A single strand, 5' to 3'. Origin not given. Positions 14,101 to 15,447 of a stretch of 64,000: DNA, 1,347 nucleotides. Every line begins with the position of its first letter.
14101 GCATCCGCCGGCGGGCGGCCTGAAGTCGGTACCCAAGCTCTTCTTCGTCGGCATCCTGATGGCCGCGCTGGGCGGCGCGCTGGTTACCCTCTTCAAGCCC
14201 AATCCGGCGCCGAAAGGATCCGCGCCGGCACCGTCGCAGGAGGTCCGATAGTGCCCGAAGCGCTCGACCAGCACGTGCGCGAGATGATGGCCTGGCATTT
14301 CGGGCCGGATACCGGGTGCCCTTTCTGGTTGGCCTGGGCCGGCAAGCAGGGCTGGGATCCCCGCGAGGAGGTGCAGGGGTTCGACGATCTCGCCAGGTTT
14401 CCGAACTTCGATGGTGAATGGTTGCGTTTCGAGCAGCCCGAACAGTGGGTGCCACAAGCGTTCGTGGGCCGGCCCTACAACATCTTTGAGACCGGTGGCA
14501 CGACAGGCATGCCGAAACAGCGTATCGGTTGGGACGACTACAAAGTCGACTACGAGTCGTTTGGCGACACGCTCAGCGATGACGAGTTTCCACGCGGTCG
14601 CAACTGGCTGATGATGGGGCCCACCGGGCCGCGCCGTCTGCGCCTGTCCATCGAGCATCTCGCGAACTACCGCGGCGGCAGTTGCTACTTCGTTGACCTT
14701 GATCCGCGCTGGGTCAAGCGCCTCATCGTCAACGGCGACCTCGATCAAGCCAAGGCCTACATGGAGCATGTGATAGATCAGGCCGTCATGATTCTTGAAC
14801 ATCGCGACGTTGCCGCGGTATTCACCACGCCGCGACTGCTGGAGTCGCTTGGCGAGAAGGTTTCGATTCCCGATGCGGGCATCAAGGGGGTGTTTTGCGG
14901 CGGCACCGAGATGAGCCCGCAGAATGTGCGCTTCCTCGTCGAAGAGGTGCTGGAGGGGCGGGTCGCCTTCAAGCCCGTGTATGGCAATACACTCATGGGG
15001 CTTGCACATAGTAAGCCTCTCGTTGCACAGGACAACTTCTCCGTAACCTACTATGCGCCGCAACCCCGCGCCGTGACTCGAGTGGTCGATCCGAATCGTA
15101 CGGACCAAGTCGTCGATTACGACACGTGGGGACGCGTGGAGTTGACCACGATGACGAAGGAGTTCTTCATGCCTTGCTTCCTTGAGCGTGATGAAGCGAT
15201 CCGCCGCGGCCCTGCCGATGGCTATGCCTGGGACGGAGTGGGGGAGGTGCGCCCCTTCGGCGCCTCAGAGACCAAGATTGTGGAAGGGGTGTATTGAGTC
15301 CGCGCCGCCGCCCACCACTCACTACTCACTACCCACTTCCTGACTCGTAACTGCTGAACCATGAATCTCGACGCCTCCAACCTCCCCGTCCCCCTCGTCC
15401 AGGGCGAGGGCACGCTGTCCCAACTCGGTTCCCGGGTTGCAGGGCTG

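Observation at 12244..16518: LuxC-like reductase + LuxE/PaaK-like adenylating enzyme + Fe-ADH module without luciferase: putative carboxylate-to-alcohol reduction system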

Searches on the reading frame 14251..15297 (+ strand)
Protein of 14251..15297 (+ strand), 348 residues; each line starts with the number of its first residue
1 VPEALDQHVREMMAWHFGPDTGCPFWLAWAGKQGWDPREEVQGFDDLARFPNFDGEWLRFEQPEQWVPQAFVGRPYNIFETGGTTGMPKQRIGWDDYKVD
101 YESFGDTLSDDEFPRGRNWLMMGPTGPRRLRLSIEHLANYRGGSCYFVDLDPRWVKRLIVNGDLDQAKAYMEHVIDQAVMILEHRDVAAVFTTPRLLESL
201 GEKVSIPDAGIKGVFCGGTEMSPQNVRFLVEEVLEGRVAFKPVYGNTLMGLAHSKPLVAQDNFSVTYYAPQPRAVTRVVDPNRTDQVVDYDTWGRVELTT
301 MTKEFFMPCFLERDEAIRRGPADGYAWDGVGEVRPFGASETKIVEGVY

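Call 4: search_protein_families(library=pfam, proteins=[window:14251-15297:+], max_evalue=0.01)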
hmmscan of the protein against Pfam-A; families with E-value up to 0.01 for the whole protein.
window:14251-15297:+ (348 aa): 1 family
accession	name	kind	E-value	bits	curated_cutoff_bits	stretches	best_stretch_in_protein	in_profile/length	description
PF00501.34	AMP-binding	-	0.00042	19.7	29.9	0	181-286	251-363/384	AMP-binding enzyme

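Call 5: search_protein_families(library=ncbifam, proteins=[window:14251-15297:+], max_evalue=0.01)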
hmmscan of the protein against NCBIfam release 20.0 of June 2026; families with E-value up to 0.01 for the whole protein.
window:14251-15297:+ (348 aa): 2 families
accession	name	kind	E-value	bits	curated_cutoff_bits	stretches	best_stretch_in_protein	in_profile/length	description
TIGR03335.1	F390_ftsA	equivalog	8.6e-07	28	458.7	1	23-115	33-129/445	coenzyme F390 synthetase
NF045666.1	DVU1553_fam_AMP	equivalog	0.0078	15.3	300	0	174-304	170-295/331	DVU_1553 family AMP-dependent CoA ligase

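Call 6: search_solved_structures(query=window:14251-15297:+, max_evalue=1, show_alignments=2)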
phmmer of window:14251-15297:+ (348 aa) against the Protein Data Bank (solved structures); distinct sequences matched with E-value up to 1: 2.
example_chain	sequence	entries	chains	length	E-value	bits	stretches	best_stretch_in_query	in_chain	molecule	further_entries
3l2k_A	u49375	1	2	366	1.2e-46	162.9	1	7-348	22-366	EhpF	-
3hgu_A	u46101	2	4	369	1.3e-46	162.9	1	7-348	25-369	EhpF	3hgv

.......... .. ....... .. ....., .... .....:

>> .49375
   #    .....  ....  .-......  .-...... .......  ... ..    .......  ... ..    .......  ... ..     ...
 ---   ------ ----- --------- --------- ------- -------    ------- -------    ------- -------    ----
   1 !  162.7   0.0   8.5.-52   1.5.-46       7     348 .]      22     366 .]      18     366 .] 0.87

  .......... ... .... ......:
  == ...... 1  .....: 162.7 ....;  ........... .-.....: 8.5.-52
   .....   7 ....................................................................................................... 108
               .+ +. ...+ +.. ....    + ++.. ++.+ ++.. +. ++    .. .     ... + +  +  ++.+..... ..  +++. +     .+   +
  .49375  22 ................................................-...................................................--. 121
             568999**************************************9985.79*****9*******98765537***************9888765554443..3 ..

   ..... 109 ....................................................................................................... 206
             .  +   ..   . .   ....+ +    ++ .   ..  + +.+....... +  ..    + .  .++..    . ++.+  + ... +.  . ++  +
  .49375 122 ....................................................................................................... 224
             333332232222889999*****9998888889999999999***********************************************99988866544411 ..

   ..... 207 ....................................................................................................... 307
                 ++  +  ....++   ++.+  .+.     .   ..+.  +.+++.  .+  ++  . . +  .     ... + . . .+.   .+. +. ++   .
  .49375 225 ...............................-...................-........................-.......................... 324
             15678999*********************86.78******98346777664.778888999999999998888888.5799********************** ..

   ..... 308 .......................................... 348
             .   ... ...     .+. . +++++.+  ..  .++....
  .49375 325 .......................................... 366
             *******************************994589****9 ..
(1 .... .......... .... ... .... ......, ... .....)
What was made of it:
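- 14251..15297 (+): EhpF-type adenylating enzyme (348 aa): ANL N-terminal domain only; P-loop 79-89, YGNT 244-247, ERD 312-314. PDB EhpF 3HGU/3L2K E 1e-46, aligned over residues 7-348 to the last residue of EhpF (call 6).
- On EhpF-type adenylase (ANL superfamily without C-terminal domain): phmmer E 1.2e-46; query residues 7-348 align to EhpF 22-366, the end of the chain (call 6).
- The adenylase is an EhpF homologue at E 1e-46 (call 6).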

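Call 13: find_homologous_proteins(query=window:14251-15297:+, max_evalue=0.00001)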
Query window:14251-15297:+ (348 aa): 8000 proteins with E <= 0.00001 among 8000 candidates; the best 120 are listed.
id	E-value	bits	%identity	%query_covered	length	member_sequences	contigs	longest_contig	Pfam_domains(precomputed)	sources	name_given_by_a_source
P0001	1.3e-238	810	97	100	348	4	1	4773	-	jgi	jgi:phenylacetate-coenzyme A ligase PaaK-like adenylate-forming protein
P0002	7.4e-212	722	85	100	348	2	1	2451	-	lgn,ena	-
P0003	2.2e-208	710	85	99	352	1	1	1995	PF00501.35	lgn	-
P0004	6.0e-196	669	78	99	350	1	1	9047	PF00501.35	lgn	-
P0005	1.8e-194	664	77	99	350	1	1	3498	PF00501.35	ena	-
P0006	2.1e-192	658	77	99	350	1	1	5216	PF00501.35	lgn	-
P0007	2.7e-191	654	77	99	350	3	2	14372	-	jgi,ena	jgi:hypothetical protein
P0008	6.4e-191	653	76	99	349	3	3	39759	PF00501.35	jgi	jgi:phenylacetate-coenzyme A ligase PaaK-like adenylate-forming protein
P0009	1.9e-190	651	78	99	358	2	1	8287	PF00501.35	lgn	-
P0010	3.3e-190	650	77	99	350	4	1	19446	PF00501.35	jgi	-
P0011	1.0e-189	649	76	99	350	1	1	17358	-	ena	-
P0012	1.5e-189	648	76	99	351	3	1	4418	PF00501.35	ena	-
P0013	1.8e-188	645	76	99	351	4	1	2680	PF00501.35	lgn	-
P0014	3.0e-188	644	77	99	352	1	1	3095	PF00501.35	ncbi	-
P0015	1.6e-187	642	76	99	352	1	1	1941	PF00501.35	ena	-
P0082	5.5e-173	594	71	99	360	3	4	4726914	PF00501.35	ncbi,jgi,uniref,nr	ncbi:hypothetical protein NXS98_02310 [Fontisphaera persica]|jgi:phenylacetate-coenzyme A ligase Paa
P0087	8.4e-173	593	70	99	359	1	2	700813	PF00501.35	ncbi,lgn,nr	ncbi:MAG: hypothetical protein H7A45_04120 [Verrucomicrobiales bacterium]|nr:hypothetical protein [V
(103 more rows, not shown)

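Call 14: find_related_loci(query=window:14251-15297:+, collection=genome_contigs, flank=8000)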
Query window:14251-15297:+ (348 aa) in genome_contigs; peptide patterns used: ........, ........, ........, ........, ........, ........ (x = any residue, [..] = any of these).
599 stretches matched a pattern (row limit reached: there are more); 575 encode a relative of the query (tblastn E <= 1e-3); the best 80 are kept; 80 distinct loci.
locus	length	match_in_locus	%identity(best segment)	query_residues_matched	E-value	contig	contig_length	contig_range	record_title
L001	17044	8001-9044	76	1-348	0e+0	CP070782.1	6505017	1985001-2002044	MAG: Phycisphaerales bacterium isolate bin164 chromosome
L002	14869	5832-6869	75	4-348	0e+0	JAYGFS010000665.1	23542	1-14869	MAG: Verrucomicrobiota bacterium isolate OC3_3000m_MAG_21 OC3_3000m_contig_169662, whole genome shotgun sequence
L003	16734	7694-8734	75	3-348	0e+0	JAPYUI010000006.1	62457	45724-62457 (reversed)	MAG: Kiritimatiellia bacterium isolate PW8.maxbin2.208_sub PW8_498_length_62457_cov_20.847248, whole genome shotgun sequ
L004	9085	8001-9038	77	3-348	0e+0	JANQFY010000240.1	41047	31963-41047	MAG: Sedimentisphaerales bacterium isolate PL23b_bin.22 k99_2788401, whole genome shotgun sequence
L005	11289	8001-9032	72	5-348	3e-176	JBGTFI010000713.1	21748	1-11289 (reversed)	MAG: Phycisphaeraceae bacterium isolate JTS-RE188 k141_8284701, whole genome shotgun sequence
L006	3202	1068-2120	72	2-348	0e+0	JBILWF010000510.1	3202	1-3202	MAG: Chthoniobacteraceae bacterium isolate ME2018-09-14_3300042561_group8_bin125 Rohwer_bin2558_scaffold_60212_c1, whole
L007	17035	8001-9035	72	3-348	3e-173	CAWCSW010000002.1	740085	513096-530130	MAG: uncultured Verrucomicrobiae bacterium isolate MFD05442.bin.2.226 genome assembly, contig: contig_12283, whole genom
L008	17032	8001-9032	72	5-348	2e-173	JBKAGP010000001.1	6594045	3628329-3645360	MAG: Planctomycetota bacterium isolate Ske_MAG13 Ske_MAG13_0001, whole genome shotgun sequence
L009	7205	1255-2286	72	5-348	4e-174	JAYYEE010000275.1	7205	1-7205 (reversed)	MAG: Planctomycetota bacterium isolate XS_MAG54 XS_MAG54_0275, whole genome shotgun sequence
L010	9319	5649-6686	72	3-348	6e-173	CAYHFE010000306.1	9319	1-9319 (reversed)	MAG TPA_asm: uncultured Verrucomicrobiota bacterium isolate ERP119702_co1_132 genome assembly, contig: NODE_10099_length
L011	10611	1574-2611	71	3-348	8e-173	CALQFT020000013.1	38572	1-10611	MAG: Opitutus sp. GAS368 isolate HRS-HS12-bin-184 genome assembly, contig: HRSG-H12-C1016, whole genome shotgun sequence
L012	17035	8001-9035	71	4-348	1e-172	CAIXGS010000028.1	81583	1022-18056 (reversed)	MAG: uncultured Spartobacteria bacterium isolate KT_bin-1681 genome assembly, contig: bin-1681:28/87, whole genome shotg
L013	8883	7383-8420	71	3-348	2e-172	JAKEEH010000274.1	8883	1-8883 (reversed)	MAG: Limisphaerales bacterium isolate PMV_1.23 PMV_1.23.k101_536116, whole genome shotgun sequence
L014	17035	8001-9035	72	3-348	5e-172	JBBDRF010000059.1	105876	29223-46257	MAG: Phycisphaeraceae bacterium isolate LejiaC_63_19 Lejia_C_422_length_105876_cov_11, whole genome shotgun sequence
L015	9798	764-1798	71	3-348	4e-172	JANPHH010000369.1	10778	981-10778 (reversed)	MAG: Chthoniobacter sp. isolate VAR_69_metabat_164 VAR_69_k141_1364023, whole genome shotgun sequence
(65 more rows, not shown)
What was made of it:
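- About 70% identity of the adenylase across phyla is unusual for secondary metabolism (calls 13, 14).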

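Call 22: search_dna_similar(query=window:14251-15297:+, collection=plasmids, mode=protein, max_evalue=1e-10, max_rows=25)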
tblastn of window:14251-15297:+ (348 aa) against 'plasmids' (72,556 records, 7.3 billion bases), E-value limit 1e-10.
Records with a match: 29; places in all: 29; records where one place covers at least 80% of the query: 29.
Best place of each record, by identity: <60% 29.
By first word of the organism name: Streptomyces 19; Pantoea 4; Streptantibioticus 2; Halomarina 1; Halalkalicoccus 1; Burkholderia 1; Escherichia 1.
By predicted mobility (MOB-suite, as given by PLSDB): non-mobilizable 24; mobilizable 3; conjugative 2.
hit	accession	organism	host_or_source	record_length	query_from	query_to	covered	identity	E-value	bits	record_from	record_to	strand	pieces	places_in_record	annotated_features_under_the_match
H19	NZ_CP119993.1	Halomarina sp. PSR21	cell culture,saline soil from Tarim ...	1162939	5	348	99%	38.2%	5e-54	198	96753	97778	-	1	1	record has no annotation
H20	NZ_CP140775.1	Streptomyces goshikiensis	cell culture,soil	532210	2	348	100%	36.5%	2e-68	239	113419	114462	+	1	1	AMP-binding protein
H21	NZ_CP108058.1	Streptomyces goshikiensis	-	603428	2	348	100%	36.5%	2e-68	239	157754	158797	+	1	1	AMP-binding protein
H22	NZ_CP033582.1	Streptomyces sp. ADI95-16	-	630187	2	348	100%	36.5%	2e-68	239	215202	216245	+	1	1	AMP-binding protein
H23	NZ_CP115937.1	Streptomyces goshikiensis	microorganism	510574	2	348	100%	36.5%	3e-68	239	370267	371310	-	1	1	AMP-binding protein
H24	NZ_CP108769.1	Streptomyces goshikiensis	-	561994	2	348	100%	36.5%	3e-68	239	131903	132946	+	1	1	AMP-binding protein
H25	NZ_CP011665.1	Streptomyces sp. Mg1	-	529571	2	348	100%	36.5%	3e-68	239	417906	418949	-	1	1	AMP-binding protein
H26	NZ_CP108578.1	Streptomyces goshikiensis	-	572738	2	348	100%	36.5%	3e-68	239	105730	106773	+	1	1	AMP-binding protein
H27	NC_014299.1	Halalkalicoccus jeotgali B3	-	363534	4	348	99%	35.7%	1e-49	185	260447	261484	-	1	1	hypothetical protein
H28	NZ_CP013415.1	Burkholderia ubonensis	soil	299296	6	348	99%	35.8%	7e-53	194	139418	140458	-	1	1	AMP-binding protein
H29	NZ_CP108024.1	Streptomyces sp. NBC_00316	-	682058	5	348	99%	34.8%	2e-45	173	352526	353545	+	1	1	arylcarboxylate reductase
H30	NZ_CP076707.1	Escherichia coli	-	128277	7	348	98%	34.5%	2e-45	173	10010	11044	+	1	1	phenazine antibiotic biosynthesis protein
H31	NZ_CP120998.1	Streptomyces sp. Mut1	-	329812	1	348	100%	33.8%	1e-44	170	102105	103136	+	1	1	arylcarboxylate reductase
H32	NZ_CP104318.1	Streptomyces angustmyceticus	whole organism,soil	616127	5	348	99%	33.7%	2e-40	158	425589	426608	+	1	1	arylcarboxylate reductase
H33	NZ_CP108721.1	Streptomyces sp. NBC_00998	-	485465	6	348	99%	33.7%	1e-54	200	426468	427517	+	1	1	phenazine biosynthesis protein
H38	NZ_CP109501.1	Streptomyces sp. NBC_01426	-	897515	4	348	99%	33.0%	9e-54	197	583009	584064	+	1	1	phenazine biosynthesis protein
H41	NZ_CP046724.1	Pantoea agglomerans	pure culture,cherry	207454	6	348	99%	31.8%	2e-41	161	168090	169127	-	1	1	AMP-binding protein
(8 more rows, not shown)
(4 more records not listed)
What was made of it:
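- Closest known: GriC/GriD carboxylic acid reductase of grixazone biosynthesis, Streptomyces griseus. Same: NCBI's annotation pipeline names Streptomyces EhpF-type proteins 'arylcarboxylate reductase' (call 22).
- NCBI's annotation pipeline names some EhpF-type proteins 'arylcarboxylate reductase' (call 22).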

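Call 24: get_annotated_region(hit=H41, flank=6000)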
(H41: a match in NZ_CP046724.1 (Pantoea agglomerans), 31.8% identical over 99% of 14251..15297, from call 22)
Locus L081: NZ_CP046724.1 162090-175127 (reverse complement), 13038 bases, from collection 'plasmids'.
description: Pantoea agglomerans strain ASB05 plasmid pASB05p2, complete sequence
organism: Pantoea agglomerans (NCBI taxid 549)
taxonomy: Bacteria; Pseudomonadota; Gammaproteobacteria; Enterobacterales; Erwiniaceae; Pantoea; Pantoea agglomerans
host: -; source: pure culture,cherry; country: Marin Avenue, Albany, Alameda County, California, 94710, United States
typing (MOB-suite, as given by PLSDB): non-mobilizable; replicon rep_cluster_807
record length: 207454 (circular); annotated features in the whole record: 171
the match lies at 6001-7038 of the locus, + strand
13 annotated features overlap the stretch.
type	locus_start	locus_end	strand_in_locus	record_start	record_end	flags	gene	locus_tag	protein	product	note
CDS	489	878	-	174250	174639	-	-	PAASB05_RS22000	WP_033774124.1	VOC family protein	-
CDS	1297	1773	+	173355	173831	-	-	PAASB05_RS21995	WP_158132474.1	PhzA/PhzB family protein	GO:0017000 - antibiotic biosynthetic process [Evidence IEA]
CDS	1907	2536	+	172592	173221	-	-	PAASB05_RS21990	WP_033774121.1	isochorismatase family protein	-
CDS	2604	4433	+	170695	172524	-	-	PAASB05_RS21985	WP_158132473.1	anthranilate synthase family protein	-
CDS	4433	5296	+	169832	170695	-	-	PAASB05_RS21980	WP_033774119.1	PhzF family phenazine biosynthesis protein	GO:0009058 - biosynthetic process [Evidence IEA]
CDS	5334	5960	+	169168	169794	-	-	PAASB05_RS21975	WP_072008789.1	pyridoxine 5'-phosphate oxidase C-terminal domain-containing protein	-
CDS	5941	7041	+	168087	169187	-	-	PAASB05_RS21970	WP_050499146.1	AMP-binding protein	-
CDS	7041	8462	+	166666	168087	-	-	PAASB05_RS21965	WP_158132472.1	aldehyde dehydrogenase family protein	-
CDS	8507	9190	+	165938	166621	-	-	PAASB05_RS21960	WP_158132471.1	class I SAM-dependent methyltransferase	-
CDS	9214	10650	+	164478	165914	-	-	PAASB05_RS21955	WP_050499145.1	MFS transporter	-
CDS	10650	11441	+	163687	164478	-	-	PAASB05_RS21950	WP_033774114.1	SDR family oxidoreductase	-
CDS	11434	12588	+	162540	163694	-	-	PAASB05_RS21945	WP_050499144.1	hypothetical protein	-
CDS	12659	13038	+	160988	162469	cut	-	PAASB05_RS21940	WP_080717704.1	AMP-binding protein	-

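Call 27: get_annotated_region(hit=H31, flank=5000)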
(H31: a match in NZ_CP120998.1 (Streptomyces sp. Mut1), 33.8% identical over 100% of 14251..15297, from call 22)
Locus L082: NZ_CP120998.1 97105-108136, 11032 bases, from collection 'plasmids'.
description: Streptomyces sp. Mut1 plasmid unnamed1
organism: Streptomyces sp. Mut1 (NCBI taxid 3033811)
taxonomy: Bacteria; Actinomycetota; Actinomycetes; Kitasatosporales; Streptomycetaceae; Streptomyces; Streptomyces sp. Mut1
host: -; source: -; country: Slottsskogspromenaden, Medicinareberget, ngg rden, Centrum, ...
typing (MOB-suite, as given by PLSDB): non-mobilizable; replicon rep_cluster_1910
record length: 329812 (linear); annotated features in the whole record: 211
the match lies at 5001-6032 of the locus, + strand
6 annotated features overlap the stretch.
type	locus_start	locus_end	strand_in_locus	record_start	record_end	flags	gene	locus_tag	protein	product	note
CDS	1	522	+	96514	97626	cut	trpS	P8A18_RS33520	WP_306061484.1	tryptophan--tRNA ligase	GO:0006436 - tryptophanyl-tRNA aminoacylation [Evidence IEA]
CDS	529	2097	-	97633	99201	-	-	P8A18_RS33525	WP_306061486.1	bifunctional 3-(3-hydroxy-phenyl)propionate/3-hydroxycinnamic acid hydroxylase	-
CDS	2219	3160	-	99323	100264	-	-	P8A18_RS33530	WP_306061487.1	hypothetical protein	-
CDS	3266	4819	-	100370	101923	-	-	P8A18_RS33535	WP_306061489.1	FAD-dependent monooxygenase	-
CDS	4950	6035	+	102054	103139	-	-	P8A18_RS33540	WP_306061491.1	arylcarboxylate reductase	-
CDS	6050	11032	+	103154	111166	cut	-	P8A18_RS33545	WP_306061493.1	type I polyketide synthase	-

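Call 28: get_annotated_region(hit=H27, flank=6000)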
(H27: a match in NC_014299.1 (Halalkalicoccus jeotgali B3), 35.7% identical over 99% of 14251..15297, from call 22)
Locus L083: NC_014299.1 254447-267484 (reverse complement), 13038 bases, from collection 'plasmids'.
description: Halalkalicoccus jeotgali B3 plasmid 2, complete sequence
organism: Halalkalicoccus jeotgali B3 (NCBI taxid 795797)
taxonomy: Archaea; Euryarchaeota; Halobacteria; Halobacteriales; Halococcaceae; Halalkalicoccus; Halalkalicoccus jeotgali; Halalkalicoccus jeotgali B3
host: -; source: -; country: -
typing (MOB-suite, as given by PLSDB): conjugative; relaxase MOBP; mating-pair formation MPF_T
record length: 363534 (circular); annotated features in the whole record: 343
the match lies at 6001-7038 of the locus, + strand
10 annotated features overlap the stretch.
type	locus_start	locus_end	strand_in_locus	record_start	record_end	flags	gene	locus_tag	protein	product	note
CDS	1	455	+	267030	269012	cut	-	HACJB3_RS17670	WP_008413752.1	primary-amine oxidase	-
CDS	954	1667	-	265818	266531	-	-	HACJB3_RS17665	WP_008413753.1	haloacid dehalogenase type II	GO:0006805 - xenobiotic metabolic process [Evidence IEA]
CDS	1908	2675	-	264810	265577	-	-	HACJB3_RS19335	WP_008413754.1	IclR family transcriptional regulator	GO:0006355 - regulation of DNA-templated transcription [Evidence IEA]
CDS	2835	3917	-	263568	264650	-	-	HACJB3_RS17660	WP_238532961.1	transposase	-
CDS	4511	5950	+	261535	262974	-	-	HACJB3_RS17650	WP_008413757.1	sodium:solute symporter family protein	-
CDS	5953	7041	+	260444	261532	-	-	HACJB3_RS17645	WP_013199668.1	hypothetical protein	-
CDS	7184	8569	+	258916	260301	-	-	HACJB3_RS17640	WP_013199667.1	aldehyde dehydrogenase family protein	-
CDS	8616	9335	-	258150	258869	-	-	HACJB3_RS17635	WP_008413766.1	SDR family NAD(P)-dependent oxidoreductase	-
CDS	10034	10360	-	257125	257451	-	-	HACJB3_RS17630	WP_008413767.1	hypothetical protein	-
CDS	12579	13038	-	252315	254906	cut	-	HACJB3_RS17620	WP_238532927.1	penicillin acylase family protein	-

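Call 29: find_encoding_contigs(protein=P0082, flank=10000, max_places=2)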
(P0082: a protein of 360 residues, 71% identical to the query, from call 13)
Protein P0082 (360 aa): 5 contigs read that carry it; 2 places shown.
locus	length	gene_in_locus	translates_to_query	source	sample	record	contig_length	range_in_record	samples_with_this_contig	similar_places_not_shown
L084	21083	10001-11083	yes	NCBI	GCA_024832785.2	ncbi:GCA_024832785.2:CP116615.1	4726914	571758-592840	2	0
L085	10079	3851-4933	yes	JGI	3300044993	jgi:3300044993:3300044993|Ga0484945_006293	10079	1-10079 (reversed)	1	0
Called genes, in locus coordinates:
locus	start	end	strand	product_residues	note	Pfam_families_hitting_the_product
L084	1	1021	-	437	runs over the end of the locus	PF00144:Beta-lactamase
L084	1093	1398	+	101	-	PF04977:DivIC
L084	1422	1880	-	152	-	PF03364:Polyketide_cyc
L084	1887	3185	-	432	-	PF13360:PQQ_2, PF13570:Beta-prop_ACSF4 (faint), PF01011:PQQ (faint)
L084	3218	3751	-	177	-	PF12802:MarR_2, PF01047:MarR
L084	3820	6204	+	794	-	PF13360:PQQ_2, PF01011:PQQ (faint), PF13570:Beta-prop_ACSF4 (faint), PF13360:PQQ_2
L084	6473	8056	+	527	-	PF13570:Beta-prop_ACSF4, PF13360:PQQ_2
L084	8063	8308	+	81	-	PF11755:DUF3311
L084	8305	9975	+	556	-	PF00474:SSF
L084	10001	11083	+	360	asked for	PF00501:AMP-binding (weak)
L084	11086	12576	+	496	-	PF00171:Aldedh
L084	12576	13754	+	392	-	PF00465:Fe-ADH, PF13685:Fe-ADH_2, PF25137:ADH_Fe_C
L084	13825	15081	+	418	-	PF01011:PQQ (faint), PF13570:Beta-prop_ACSF4 (faint), PF13360:PQQ_2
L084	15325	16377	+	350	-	PF01261:AP_endonuc_2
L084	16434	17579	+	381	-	PF01408:GFO_IDH_MocA, PF02894:GFO_IDH_MocA_C, PF22725:GFO_IDH_MocA_C3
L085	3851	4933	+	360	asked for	PF00501:AMP-binding (weak)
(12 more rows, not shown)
